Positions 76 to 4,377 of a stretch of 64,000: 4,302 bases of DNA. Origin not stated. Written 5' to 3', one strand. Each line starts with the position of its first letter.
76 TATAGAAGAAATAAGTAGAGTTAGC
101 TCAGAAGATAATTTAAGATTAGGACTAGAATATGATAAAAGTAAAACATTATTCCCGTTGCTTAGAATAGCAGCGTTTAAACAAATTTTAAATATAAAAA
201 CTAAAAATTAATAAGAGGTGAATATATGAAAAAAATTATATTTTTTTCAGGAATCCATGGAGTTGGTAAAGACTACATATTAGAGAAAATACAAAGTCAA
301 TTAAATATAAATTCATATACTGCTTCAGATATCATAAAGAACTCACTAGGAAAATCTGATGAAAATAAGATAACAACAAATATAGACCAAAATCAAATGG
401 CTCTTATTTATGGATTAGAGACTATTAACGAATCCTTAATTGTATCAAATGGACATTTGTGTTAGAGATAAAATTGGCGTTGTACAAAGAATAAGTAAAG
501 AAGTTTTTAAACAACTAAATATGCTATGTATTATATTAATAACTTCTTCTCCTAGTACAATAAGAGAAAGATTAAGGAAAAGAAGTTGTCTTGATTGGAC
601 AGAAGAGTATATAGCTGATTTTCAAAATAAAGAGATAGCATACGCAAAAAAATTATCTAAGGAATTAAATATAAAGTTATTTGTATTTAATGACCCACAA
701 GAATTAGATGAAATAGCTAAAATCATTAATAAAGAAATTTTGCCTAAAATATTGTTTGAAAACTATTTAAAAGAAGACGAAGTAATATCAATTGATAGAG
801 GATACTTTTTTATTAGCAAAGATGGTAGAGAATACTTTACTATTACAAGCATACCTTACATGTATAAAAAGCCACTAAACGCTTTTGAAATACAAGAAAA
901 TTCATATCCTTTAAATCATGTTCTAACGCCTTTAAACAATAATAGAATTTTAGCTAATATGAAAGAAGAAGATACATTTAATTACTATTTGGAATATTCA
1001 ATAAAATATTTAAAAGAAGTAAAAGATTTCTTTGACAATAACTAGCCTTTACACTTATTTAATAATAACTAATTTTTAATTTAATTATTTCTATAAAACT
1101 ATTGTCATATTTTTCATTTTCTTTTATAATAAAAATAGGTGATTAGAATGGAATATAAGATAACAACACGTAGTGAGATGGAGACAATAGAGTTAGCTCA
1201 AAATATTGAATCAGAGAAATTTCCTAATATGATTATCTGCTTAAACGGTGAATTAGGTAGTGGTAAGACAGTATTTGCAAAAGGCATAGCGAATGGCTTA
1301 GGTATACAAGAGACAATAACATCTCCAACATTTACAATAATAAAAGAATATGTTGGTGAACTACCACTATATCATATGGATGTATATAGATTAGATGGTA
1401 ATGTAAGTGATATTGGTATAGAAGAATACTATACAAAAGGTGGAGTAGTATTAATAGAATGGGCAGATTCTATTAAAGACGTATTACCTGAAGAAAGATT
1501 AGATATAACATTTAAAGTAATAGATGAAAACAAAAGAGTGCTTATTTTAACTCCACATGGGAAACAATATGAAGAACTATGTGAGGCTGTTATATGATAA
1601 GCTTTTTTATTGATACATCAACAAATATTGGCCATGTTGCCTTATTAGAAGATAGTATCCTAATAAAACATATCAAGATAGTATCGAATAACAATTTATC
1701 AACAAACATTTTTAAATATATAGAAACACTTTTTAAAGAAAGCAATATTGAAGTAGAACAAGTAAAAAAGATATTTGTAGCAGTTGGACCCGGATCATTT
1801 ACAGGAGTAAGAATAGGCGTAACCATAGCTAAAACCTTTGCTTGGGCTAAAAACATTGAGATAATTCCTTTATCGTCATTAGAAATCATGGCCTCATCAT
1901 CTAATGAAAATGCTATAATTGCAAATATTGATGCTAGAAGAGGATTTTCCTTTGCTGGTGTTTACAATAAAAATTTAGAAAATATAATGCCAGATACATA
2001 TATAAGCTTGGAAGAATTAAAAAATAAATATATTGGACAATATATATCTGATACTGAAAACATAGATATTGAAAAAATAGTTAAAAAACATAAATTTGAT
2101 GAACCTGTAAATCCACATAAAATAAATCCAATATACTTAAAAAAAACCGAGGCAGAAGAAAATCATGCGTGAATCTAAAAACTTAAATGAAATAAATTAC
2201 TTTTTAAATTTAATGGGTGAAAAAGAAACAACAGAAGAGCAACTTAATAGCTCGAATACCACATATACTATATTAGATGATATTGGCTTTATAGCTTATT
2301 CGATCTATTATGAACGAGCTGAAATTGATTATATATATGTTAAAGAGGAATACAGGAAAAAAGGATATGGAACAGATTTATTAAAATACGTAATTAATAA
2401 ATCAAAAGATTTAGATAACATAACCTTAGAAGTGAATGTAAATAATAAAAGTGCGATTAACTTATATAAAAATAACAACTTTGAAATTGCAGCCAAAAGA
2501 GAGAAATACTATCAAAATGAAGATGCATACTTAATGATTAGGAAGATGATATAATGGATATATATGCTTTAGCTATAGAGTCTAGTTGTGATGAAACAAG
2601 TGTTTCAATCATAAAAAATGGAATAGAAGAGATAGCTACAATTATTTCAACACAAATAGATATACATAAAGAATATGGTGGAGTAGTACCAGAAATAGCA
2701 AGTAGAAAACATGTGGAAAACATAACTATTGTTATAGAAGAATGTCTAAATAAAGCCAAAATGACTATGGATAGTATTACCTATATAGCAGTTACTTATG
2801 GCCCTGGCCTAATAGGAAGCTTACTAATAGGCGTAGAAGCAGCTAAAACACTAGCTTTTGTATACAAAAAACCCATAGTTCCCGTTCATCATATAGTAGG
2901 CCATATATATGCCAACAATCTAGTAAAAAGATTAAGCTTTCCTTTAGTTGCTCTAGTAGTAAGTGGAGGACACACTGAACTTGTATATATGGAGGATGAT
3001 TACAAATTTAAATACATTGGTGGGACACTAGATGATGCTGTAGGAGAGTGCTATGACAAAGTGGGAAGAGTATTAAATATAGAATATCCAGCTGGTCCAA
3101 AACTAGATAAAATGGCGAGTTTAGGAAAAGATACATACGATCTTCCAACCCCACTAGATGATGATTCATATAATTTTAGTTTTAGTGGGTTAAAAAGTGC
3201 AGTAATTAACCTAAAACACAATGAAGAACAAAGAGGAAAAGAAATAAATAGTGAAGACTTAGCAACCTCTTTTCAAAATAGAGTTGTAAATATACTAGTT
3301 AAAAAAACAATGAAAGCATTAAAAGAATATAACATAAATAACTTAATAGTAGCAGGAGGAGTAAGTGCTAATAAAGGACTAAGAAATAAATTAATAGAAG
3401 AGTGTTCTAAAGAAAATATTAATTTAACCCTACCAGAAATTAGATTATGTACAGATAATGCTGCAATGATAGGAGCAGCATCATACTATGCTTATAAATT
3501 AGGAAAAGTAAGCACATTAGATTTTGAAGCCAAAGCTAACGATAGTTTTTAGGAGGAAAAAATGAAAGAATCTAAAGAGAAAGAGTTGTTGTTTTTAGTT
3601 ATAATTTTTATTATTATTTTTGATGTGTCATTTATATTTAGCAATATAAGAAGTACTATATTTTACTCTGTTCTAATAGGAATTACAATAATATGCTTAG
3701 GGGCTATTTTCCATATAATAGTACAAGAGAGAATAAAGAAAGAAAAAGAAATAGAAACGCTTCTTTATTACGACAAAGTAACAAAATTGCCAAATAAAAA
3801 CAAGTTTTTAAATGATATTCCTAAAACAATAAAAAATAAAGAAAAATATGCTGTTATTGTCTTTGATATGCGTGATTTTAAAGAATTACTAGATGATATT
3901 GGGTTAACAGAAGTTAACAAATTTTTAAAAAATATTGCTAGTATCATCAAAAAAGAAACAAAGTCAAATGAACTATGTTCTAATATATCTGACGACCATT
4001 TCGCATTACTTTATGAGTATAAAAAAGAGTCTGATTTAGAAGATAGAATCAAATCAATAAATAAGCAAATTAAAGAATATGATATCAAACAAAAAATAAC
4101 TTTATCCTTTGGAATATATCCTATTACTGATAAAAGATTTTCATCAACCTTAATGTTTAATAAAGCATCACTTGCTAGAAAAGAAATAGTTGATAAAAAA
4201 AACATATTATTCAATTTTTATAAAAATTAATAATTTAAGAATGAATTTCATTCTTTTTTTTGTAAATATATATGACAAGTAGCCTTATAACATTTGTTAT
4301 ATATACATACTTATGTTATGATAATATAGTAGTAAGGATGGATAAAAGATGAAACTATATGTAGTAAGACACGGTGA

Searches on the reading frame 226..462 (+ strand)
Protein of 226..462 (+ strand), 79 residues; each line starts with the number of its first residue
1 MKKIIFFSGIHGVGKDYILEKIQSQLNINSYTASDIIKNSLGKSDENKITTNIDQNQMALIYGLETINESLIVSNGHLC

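Call 30: search_protein_families(library=pfam, proteins=[window:226-462:+], max_evalue=0.001)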
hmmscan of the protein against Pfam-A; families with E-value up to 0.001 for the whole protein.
window:226-462:+ (79 aa): 2 families
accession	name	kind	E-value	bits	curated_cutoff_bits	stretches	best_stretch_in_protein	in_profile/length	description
PF13238.12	AAA_18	-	0.00015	22.6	29.4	1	5-74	1-78/128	AAA domain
PF13207.12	AAA_17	-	0.00018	22.2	27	1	9-54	2-47/136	AAA domain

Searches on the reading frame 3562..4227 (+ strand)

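Call 30: search_protein_families(library=pfam, proteins=[window:3562-4227:+], max_evalue=0.001)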
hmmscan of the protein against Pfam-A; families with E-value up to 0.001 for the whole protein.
window:3562-4227:+ (222 aa): 1 family
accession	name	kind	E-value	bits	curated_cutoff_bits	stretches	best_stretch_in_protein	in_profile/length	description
PF00990.26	GGDEF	-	2.4e-17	63.6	23.8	1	69-198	2-143/161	Diguanylate cyclase, GGDEF domain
